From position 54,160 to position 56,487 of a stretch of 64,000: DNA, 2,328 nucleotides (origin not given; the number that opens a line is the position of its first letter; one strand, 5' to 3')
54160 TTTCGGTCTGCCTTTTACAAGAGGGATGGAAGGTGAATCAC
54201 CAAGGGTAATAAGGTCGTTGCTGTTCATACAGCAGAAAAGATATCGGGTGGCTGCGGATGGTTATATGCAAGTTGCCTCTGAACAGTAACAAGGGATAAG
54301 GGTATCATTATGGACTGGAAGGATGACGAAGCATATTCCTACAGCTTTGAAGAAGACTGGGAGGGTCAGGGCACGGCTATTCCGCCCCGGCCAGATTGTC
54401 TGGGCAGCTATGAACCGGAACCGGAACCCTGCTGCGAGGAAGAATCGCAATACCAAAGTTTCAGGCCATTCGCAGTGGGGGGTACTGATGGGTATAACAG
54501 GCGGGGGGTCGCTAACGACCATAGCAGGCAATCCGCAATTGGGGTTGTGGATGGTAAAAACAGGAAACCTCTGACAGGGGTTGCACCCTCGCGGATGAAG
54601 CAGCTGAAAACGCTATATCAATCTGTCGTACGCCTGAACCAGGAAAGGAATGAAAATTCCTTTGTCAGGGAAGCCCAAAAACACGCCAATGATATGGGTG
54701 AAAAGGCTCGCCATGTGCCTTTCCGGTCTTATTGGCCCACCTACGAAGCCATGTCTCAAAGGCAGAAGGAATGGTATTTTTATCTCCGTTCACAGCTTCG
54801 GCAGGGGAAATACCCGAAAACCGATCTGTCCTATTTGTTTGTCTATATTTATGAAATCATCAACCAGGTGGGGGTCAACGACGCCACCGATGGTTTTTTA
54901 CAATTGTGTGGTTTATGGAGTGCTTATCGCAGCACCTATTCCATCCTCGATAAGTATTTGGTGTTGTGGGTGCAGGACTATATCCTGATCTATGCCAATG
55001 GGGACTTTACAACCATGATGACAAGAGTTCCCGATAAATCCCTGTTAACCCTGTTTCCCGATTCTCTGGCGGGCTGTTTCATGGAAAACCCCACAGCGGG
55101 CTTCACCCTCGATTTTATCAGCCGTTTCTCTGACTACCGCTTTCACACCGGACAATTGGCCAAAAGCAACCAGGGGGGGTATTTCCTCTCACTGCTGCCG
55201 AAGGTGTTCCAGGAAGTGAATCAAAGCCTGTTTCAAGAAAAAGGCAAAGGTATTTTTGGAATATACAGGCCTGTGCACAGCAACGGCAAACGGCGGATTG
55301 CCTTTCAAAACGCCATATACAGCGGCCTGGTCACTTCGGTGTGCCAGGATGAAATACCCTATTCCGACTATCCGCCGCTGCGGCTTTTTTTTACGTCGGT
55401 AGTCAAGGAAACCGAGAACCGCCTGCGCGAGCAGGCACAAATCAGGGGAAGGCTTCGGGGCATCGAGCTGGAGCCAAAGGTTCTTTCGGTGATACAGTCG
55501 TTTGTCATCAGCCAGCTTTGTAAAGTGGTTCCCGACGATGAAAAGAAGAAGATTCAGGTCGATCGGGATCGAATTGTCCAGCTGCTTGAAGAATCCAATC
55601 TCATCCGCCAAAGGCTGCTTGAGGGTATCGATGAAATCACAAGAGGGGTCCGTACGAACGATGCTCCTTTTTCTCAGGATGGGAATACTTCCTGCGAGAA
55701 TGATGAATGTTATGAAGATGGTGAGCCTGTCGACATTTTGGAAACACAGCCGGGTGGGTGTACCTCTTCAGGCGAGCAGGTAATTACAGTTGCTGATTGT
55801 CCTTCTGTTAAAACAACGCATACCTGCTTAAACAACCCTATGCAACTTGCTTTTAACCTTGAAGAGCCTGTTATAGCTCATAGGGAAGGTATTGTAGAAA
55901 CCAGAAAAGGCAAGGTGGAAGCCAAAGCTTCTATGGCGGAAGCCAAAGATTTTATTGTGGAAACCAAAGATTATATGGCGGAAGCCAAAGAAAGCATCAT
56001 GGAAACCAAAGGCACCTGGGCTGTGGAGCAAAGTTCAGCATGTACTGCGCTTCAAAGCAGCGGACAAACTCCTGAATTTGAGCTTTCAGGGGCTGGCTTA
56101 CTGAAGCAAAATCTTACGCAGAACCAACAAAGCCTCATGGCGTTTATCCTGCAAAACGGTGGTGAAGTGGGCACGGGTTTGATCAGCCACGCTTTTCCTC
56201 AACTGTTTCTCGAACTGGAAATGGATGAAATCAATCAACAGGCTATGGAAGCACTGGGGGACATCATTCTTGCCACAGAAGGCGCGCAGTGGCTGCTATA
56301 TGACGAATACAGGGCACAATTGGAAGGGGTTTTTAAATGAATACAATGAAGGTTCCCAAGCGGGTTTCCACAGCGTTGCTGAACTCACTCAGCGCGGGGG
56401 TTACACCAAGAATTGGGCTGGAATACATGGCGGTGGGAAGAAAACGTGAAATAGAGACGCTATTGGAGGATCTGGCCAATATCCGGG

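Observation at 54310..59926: TerB-N/TerB-C protein, DUF2791 (BrxD-like) ATPase and Lhr-like helicase operon: a Shango-type candidate anti-phage system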

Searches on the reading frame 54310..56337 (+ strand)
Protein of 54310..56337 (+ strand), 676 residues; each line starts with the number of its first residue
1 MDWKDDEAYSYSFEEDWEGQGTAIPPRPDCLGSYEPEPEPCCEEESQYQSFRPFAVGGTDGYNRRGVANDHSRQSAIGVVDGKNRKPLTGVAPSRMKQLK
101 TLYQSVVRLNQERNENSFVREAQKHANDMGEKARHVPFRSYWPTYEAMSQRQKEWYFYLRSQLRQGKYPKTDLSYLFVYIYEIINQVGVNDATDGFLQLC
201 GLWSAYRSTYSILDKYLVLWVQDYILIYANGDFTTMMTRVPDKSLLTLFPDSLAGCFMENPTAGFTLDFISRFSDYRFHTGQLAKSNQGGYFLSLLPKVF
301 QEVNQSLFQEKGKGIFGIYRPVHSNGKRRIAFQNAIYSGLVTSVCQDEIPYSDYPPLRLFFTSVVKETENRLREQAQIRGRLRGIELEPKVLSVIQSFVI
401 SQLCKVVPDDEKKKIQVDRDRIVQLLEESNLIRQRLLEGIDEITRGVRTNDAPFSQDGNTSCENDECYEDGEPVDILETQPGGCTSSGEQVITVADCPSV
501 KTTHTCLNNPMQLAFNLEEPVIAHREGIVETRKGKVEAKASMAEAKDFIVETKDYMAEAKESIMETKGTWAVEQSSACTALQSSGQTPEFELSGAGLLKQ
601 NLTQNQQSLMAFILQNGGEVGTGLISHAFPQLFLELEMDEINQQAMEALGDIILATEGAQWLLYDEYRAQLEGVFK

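Call 3: search_protein_families(library=pfam, proteins=[window:54310-56337:+], max_evalue=0.01)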
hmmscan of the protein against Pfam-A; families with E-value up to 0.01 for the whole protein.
window:54310-56337:+ (676 aa): 2 families
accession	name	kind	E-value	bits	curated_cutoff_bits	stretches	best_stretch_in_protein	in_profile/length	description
PF13208.11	TerB_N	-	2.3e-30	106.3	25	1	93-251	14-159/207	TerB N-terminal domain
PF15615.11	TerB_C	-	2.7e-05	24.9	26.3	0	583-672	74-148/148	TerB-C domain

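Call 4: search_protein_families(library=padloc, proteins=[window:54310-56337:+], max_evalue=0.01)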
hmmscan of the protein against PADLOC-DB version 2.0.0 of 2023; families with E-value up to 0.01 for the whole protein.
window:54310-56337:+ (676 aa): 1 family
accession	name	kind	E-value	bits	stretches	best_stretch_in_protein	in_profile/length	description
PDLC03958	SngA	-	1.2e-60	204.7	1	92-674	67-526/528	-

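Call 5: search_protein_families(library=ncbifam, proteins=[window:54310-56337:+], max_evalue=0.01)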
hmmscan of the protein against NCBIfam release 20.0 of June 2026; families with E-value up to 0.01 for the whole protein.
window:54310-56337:+ (676 aa): 0 families

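Call 19: find_homologous_proteins(query=window:54310-56337:+, max_evalue=0.00001)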
Query window:54310-56337:+ (676 aa): 150 proteins with E <= 0.00001 among 6001 candidates; the best 120 are listed.
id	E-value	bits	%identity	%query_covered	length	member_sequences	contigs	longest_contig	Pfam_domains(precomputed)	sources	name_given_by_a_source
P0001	0.0e+0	1563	100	100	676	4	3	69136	PF13208.12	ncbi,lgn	-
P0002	0.0e+0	1040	82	70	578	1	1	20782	PF13208.12,PF15615.12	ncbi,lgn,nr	ncbi:MAG: TerB N-terminal domain-containing protein [Thermoclostridium sp.]|nr:TerB N-terminal domai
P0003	5.2e-265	899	63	100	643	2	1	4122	PF13208.12,PF15615.12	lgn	-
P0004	1.5e-264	898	69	75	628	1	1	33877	PF13208.12,PF15615.12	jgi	jgi:hypothetical protein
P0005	3.0e-263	893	72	70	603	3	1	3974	PF13208.12,PF15615.12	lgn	-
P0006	8.4e-235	799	65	71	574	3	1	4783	PF13208.12,PF15615.12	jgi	-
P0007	4.8e-234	797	57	100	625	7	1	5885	PF13208.12,PF15615.12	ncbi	-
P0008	4.1e-231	787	56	100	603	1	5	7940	PF13208.12,PF15615.12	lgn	-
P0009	3.7e-106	374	39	65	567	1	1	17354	PF13208.12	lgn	-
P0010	1.2e-105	372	43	56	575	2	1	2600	PF13208.12,PF15615.12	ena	-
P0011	3.9e-76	275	38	49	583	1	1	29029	PF13208.12,PF15615.12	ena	-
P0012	1.6e-75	273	37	50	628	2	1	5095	PF13208.12,PF15615.12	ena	-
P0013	1.5e-74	270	37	48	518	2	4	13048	PF13208.12,PF15615.12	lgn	-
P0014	2.3e-74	269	38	48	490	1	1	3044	PF13208.12,PF15615.12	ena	-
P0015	4.8e-74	268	38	49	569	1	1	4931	PF13208.12,PF15615.12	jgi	jgi:hypothetical protein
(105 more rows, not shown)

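Call 28: find_encoding_contigs(protein=P0002, flank=10000, max_places=3)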
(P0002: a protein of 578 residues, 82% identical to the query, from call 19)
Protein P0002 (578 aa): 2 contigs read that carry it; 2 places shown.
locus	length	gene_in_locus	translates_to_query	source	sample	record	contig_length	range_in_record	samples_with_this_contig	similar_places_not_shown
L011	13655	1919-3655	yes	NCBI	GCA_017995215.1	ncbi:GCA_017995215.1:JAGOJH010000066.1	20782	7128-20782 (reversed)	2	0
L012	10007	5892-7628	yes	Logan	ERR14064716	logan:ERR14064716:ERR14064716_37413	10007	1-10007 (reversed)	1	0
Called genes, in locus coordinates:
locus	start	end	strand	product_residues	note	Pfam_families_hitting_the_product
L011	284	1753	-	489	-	PF00271:Helicase_C, PF22590:Cas3-like_C_2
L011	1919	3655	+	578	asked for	PF13208:TerB_N, PF15615:TerB_C (faint)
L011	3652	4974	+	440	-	PF10923:BrxC_BrxD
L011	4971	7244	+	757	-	PF00270:DEAD, PF00271:Helicase_C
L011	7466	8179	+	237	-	PF01027:Bax1-I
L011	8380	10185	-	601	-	PF05192:MutS_III (weak), PF00488:MutS_V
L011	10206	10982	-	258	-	PF00702:Hydrolase, PF13344:Hydrolase_6, PF13242:Hydrolase_like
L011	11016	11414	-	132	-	PF07892:DUF1667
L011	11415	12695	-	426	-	PF00070:Pyr_redox (faint), PF00890:FAD_binding_2 (weak), PF01266:DAO (weak), PF01494:FAD_binding_3 (faint), PF07992:Pyr_redox_2, PF12831:FAD_oxidored, PF13450:NAD_binding_8 (weak), PF13738:Pyr_redox_3 (weak), +2 more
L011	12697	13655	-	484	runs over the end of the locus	PF01266:DAO, PF03486:HI0933_like (faint), PF07992:Pyr_redox_2 (faint), PF13738:Pyr_redox_3 (faint), PF04324:Fer2_BFD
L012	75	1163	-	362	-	PF03706:LPG_synthase_TM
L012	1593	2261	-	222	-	PF07238:PilZ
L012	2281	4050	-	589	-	PF20250:FapA_N, PF03961:FapA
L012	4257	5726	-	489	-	PF00271:Helicase_C, PF22590:Cas3-like_C_2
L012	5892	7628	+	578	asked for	PF13208:TerB_N, PF15615:TerB_C (faint)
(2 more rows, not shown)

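Call 29: find_encoding_contigs(protein=P0004, flank=10000, max_places=3)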
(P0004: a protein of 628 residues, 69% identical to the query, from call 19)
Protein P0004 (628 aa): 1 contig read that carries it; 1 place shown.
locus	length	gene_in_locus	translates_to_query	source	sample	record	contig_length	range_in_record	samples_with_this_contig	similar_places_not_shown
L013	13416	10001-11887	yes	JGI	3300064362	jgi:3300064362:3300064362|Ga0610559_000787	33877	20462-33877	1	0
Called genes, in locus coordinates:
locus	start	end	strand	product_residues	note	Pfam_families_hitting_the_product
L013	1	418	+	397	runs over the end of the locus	PF25973:BSH_CzcB (faint), PF25967:RND-MFP_C, PF25975:CzcB_C (weak), PF25989:YknX_C (weak)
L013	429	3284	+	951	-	PF02687:FtsX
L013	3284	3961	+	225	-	PF00005:ABC_tran, PF02463:SMC_N (weak)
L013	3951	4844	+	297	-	PF02463:SMC_N, PF00005:ABC_tran, PF13304:AAA_21 (faint)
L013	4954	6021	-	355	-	PF03706:LPG_synthase_TM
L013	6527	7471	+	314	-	PF03547:Mem_trans (weak)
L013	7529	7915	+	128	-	-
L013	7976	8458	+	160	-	-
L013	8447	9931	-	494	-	PF00271:Helicase_C, PF22590:Cas3-like_C_2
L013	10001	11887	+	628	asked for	PF13208:TerB_N, PF15615:TerB_C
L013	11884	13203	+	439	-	PF10923:BrxC_BrxD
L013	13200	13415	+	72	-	?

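Call 51: search_solved_structures(query=window:54310-56337:+, max_evalue=1)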
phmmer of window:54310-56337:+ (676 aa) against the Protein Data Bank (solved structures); distinct sequences matched with E-value up to 1: 0.

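Call 55: find_encoding_contigs(protein=P0009, flank=8000, max_places=2)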
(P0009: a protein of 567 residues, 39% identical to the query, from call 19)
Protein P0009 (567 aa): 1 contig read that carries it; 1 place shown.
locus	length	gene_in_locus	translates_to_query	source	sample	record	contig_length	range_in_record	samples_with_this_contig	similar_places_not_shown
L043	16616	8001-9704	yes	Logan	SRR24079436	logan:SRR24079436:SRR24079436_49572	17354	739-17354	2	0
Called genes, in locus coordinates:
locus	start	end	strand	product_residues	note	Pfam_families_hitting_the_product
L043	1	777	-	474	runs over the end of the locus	PF07690:MFS_1, PF12832:MFS_1_like, PF07690:MFS_1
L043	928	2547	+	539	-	PF00005:ABC_tran, PF02463:SMC_N (faint), PF13304:AAA_21 (faint), PF12848:ABC_tran_Xtn, PF00005:ABC_tran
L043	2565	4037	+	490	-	PF03422:CBM_6, PF18099:CBM_35_2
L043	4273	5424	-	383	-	-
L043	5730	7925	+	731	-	PF04851:ResIII, PF00270:DEAD, PF00271:Helicase_C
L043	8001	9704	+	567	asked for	PF13208:TerB_N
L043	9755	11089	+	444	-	PF10923:BrxC_BrxD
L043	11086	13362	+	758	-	PF04851:ResIII (weak), PF00270:DEAD, PF00271:Helicase_C, PF19306:WHD_Lhr (faint)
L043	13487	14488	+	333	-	PF00376:MerR, PF13411:MerR_1, PF06445:GyrI-like (weak), PF14526:Cass2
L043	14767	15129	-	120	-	PF00903:Glyoxalase, PF13669:Glyoxalase_4 (weak)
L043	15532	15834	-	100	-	-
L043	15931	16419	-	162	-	-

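Call 90: predict_structure(alignment_id=A6)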
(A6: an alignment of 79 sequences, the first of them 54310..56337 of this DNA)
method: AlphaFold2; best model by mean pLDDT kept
length: 676 residues; sequences in the alignment: 79
mean_pLDDT: 73.2   pTM: 0.57
mean pLDDT of the five models: 73.2, 73.0, 73.1, 71.8, 71.5
residues with pLDDT >= 90: 323; 70-90: 85; 50-70: 64; < 50: 204
segments of 3 or more residues with pLDDT < 50: 1-18, 32-37, 41-80, 458-472, 474-480, 482-497, 499-509, 511-588
pLDDT, mean of each block of 10 residues (from residue 1): 42 44 56 47 37 40 40 41 52 77 63 68 95 96 91 98 97 98 97 98 97 96 96 91 89 85 89 94 91 96 96 94 86 92 90 94 97 90 89 97 77 64 91 82 55 45 42 42 37 38 35 36 37 36 37 38 36 37 45 90 98 97 96 96 94 92 94 94
secondary structure, 60 per line:
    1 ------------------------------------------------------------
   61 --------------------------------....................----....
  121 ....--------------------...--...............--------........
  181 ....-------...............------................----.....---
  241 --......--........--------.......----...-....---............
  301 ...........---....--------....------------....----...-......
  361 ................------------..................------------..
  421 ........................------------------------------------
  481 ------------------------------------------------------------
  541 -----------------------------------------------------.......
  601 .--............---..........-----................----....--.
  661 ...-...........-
elements in order (helices of 4 or more, strands of 3 or more residues): H93-112 H117-124 H150-164 H173-184 H192-206 H213-228 H233-237 H243-248 H251-258 H267-273 H282-285 H289-311 H315-318 E327-330 E343-346 H355-376 H389-406 H419-444 H594-601 H604-615 E619-621 H622-628 H634-649 E654-657 E660-663 H665-675

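Call 92: fold_search(model_id=the predicted structure, library=pdb)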
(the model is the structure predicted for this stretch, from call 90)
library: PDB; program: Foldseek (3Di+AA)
matches with E <= 10: 223; with E <= 0.001: 0
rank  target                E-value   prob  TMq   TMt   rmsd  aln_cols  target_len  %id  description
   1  6qsn_B                5.2e-01  0.05  0.08  0.07  20.8       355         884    8  Crystal structure of Yellow fever virus polymerase NS5A (released 2019-10-16)
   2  2wj8_N                6.6e-01  0.08  0.11  0.15  14.4       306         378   11  Respiratory Syncitial Virus RiboNucleoProtein (released 2009-12-08)
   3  2wj8_A                8.1e-01  0.07  0.10  0.14  14.6       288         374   12  Respiratory Syncitial Virus RiboNucleoProtein (released 2009-12-08)
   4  2wj8_B                8.1e-01  0.07  0.10  0.14  14.6       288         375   12  Respiratory Syncitial Virus RiboNucleoProtein (released 2009-12-08)
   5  2wj8_C                8.1e-01  0.07  0.10  0.14  14.6       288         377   12  Respiratory Syncitial Virus RiboNucleoProtein (released 2009-12-08)
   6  2wj8_J                8.1e-01  0.06  0.10  0.14  14.1       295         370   12  Respiratory Syncitial Virus RiboNucleoProtein (released 2009-12-08)
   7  2wj8_O                8.1e-01  0.06  0.10  0.14  14.6       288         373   12  Respiratory Syncitial Virus RiboNucleoProtein (released 2009-12-08)
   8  4m6y_B                8.5e-01  0.54  0.09  0.15  10.1       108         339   13  Mutant structure of methyltransferase from Streptomyces hygroscopicus complexed with S-adenosyl-L-homocysteine and met (released 2014-06-25)
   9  2pex_B                9.3e-01  0.92  0.10  0.39   3.9        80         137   19  Structure of reduced C22S OhrR from Xanthamonas Campestris (released 2007-12-11)
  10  2esn_C                9.3e-01  0.85  0.10  0.20   3.3        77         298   10  The crystal structure of probable transcriptional regulator PA0477 from Pseudomonas aeruginosa (released 2005-11-01)
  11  2wj8_R                9.8e-01  0.06  0.10  0.14  14.6       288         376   12  Respiratory Syncitial Virus RiboNucleoProtein (released 2009-12-08)
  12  6pcp_C                1.1e+00  0.54  0.09  0.33   6.1        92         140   16  Mechanism for regulation of DNA binding of Bordetella bronchiseptica BpsR by 6-hydroxynicotinic acid (released 2019-11-06)
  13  3euh_D                1.1e+00  0.13  0.06  0.16  10.3        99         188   12  Crystal Structure of the MukE-MukF Complex (released 2009-01-20)
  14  6ux2_B                1.1e+00  0.04  0.08  0.08  18.8       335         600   10  Crystal structure of ZIKV RdRp in complex with STAT2 (released 2020-07-08)
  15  4m6x_A                1.2e+00  0.44  0.09  0.15  10.1       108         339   13  Mutant structure of methyltransferase from Streptomyces hygroscopicus complexed with S-adenosyl-L-homocysteine and met (released 2014-06-25)
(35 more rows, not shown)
